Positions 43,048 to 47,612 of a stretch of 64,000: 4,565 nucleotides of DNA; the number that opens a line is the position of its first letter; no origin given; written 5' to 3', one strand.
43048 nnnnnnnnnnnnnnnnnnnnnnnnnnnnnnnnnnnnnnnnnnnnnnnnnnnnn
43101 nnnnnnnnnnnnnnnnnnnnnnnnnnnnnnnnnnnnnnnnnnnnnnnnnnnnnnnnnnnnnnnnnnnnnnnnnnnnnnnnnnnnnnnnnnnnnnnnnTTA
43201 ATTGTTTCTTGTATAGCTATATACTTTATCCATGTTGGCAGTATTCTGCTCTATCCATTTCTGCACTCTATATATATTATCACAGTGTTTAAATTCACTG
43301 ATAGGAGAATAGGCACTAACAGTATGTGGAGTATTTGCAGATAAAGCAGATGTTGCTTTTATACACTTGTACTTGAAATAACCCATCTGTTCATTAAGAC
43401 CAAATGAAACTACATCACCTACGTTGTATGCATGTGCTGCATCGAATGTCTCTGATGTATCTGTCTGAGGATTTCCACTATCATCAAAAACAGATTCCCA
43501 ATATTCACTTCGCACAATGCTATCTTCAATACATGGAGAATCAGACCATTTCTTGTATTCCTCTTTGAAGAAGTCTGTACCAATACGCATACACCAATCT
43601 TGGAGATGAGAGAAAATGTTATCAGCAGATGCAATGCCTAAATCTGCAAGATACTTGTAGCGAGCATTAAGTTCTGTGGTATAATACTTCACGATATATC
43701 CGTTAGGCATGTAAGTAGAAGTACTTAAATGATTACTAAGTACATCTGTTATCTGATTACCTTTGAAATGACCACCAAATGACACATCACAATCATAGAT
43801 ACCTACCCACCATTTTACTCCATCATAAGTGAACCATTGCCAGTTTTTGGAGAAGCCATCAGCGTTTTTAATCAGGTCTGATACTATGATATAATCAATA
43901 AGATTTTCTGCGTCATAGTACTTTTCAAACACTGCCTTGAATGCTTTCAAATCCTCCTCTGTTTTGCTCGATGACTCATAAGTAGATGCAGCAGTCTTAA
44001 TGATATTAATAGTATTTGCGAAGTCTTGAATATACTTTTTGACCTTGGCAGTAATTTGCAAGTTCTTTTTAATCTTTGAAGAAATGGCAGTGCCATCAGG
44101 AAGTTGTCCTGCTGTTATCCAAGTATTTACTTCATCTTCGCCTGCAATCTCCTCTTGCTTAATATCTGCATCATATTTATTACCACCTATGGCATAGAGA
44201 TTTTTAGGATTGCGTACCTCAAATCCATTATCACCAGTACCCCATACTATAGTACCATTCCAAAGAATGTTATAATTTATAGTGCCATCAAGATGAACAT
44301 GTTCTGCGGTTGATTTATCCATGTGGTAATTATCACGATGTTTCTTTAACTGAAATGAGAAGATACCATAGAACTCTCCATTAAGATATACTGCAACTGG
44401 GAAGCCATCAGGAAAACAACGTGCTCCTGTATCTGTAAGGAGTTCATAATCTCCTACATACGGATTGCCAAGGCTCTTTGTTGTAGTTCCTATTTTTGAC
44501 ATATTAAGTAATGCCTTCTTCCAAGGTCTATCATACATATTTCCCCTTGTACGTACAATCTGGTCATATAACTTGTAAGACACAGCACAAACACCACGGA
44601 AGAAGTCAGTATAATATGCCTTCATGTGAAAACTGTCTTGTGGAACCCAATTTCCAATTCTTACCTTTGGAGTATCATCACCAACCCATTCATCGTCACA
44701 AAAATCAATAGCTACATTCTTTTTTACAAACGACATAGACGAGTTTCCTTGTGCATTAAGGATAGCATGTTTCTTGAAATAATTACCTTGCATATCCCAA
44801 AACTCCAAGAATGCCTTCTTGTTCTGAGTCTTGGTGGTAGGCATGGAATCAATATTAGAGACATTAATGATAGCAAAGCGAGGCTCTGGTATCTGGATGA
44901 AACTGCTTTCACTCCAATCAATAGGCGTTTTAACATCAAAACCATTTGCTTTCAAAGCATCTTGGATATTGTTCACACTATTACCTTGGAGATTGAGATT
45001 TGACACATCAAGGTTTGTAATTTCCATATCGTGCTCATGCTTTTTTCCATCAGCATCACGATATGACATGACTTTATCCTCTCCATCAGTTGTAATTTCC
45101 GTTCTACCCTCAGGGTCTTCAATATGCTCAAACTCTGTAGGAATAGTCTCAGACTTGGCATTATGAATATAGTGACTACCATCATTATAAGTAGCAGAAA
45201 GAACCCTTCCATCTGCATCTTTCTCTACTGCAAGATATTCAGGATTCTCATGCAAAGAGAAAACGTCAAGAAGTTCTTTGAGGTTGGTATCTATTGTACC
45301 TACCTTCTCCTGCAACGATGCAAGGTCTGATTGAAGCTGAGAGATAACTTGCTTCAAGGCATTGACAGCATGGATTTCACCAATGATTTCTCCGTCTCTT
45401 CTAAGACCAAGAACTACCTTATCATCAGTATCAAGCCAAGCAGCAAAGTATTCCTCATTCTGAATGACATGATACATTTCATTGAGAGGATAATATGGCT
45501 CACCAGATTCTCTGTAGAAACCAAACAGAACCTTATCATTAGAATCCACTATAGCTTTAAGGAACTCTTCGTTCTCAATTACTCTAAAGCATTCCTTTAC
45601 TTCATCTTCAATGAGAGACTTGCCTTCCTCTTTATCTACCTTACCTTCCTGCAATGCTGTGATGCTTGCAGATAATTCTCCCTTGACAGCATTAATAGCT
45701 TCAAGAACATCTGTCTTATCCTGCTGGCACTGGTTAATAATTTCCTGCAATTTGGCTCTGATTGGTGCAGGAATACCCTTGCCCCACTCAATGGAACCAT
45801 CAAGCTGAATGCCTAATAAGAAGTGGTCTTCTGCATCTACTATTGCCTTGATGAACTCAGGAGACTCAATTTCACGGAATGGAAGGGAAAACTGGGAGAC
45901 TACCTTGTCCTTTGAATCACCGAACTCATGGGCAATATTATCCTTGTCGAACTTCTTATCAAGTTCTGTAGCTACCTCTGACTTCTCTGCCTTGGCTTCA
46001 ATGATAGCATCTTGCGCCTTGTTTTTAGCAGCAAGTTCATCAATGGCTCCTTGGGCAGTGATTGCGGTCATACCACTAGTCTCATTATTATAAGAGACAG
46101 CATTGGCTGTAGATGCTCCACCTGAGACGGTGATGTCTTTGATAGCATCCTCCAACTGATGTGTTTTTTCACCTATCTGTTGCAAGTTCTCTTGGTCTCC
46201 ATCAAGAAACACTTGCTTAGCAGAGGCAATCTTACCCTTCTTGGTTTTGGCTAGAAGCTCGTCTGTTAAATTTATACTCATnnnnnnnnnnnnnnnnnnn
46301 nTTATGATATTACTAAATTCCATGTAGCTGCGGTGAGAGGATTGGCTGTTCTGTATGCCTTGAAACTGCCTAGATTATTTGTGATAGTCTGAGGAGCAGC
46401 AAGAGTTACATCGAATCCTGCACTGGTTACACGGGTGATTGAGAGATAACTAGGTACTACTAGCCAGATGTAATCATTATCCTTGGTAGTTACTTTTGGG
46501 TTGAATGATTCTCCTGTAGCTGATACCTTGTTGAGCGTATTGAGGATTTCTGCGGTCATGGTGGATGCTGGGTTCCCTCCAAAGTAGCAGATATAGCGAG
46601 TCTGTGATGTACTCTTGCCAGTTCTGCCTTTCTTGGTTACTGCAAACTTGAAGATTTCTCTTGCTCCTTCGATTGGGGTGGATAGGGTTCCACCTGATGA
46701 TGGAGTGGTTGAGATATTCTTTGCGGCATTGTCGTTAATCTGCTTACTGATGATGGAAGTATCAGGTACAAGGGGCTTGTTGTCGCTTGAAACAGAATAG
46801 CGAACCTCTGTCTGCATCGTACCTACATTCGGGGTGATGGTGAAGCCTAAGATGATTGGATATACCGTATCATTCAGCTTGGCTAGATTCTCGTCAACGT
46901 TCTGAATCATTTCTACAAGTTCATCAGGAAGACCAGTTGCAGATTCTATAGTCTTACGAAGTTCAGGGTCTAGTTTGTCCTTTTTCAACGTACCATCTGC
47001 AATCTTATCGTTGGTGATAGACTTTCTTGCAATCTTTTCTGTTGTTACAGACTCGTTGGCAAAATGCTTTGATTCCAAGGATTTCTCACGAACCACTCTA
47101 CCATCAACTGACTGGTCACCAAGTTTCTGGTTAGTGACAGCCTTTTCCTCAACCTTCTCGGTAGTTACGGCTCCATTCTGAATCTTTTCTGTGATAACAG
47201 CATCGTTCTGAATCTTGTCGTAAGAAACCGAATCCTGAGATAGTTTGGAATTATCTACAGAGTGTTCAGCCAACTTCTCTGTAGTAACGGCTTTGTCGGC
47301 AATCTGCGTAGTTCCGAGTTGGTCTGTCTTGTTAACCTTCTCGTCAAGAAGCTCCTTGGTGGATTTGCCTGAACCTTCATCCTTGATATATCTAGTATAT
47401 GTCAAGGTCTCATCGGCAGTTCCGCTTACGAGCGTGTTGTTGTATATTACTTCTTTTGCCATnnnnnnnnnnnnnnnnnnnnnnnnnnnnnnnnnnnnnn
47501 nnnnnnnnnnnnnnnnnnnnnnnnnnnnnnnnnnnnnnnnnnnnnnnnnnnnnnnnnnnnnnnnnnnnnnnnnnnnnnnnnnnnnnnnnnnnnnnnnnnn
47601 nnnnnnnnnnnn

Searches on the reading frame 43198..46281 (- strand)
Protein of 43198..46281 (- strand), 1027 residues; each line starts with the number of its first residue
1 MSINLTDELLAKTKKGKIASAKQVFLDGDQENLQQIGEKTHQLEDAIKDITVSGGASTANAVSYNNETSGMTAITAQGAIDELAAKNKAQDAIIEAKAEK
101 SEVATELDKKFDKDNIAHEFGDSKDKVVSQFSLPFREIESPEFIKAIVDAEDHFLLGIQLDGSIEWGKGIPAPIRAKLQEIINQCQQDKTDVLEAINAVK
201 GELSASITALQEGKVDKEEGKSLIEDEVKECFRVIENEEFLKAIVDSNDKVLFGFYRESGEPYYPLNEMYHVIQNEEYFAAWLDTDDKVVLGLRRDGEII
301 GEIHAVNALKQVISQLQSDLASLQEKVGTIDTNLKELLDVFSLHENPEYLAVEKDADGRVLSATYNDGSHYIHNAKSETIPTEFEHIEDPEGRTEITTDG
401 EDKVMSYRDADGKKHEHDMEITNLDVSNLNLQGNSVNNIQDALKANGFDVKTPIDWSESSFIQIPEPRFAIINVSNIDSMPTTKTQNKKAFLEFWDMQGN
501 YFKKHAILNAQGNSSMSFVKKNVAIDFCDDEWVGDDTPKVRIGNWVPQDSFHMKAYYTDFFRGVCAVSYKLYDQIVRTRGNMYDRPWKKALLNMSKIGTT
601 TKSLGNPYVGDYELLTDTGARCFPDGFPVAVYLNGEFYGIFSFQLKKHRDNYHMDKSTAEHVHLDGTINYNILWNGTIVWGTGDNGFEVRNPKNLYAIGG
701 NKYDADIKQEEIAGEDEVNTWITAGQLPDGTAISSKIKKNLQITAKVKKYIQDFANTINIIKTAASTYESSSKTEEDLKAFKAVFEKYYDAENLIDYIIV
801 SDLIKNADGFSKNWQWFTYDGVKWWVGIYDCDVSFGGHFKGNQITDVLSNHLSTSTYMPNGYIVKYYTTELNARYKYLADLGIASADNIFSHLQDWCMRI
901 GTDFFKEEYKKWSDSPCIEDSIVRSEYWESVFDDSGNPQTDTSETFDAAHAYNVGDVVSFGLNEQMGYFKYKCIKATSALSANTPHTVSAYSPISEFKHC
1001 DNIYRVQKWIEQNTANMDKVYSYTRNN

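Call 31: search_protein_families(library=phrogs, proteins=[window:43198-46281:-], max_evalue=0.0001)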
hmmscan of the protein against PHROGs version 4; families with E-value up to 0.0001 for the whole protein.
window:43198-46281:- (1027 aa): 3 families
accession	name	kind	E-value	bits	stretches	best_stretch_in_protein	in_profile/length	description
phrog_9391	-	unknown function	2.1e-30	106.8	2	466-679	251-450/649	-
phrog_28731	-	unknown function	6.9e-28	98.5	2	272-665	210-574/790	-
phrog_27151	-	unknown function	1e-20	73.8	2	506-724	1025-1222/1469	-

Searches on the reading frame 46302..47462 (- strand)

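Call 31: search_protein_families(library=phrogs, proteins=[window:46302-47462:-], max_evalue=0.0001)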
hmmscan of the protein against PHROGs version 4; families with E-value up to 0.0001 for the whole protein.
window:46302-47462:- (386 aa): 8 families
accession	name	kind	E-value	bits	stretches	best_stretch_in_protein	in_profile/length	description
phrog_892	-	tail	1.2e-19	71.3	2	94-166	345-417/782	tail fiber protein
phrog_28766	-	tail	7.8e-16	58.5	2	49-120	141-212/472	tail fiber protein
phrog_13518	-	unknown function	7.6e-15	55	1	47-164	271-392/1230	-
phrog_26466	-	unknown function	3.5e-09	35.2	1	61-164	1792-1894/2337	-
phrog_21412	-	tail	7.7e-08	31.5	1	44-153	161-270/1452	tail fiber protein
phrog_36443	-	unknown function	4.3e-07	29.1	1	45-164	385-504/1238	-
phrog_32822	-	head and packaging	1.2e-06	27.4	1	45-246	915-1110/1548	virion structural protein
phrog_7660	-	tail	5.9e-05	21.9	0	48-157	444-547/1656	tail fiber protein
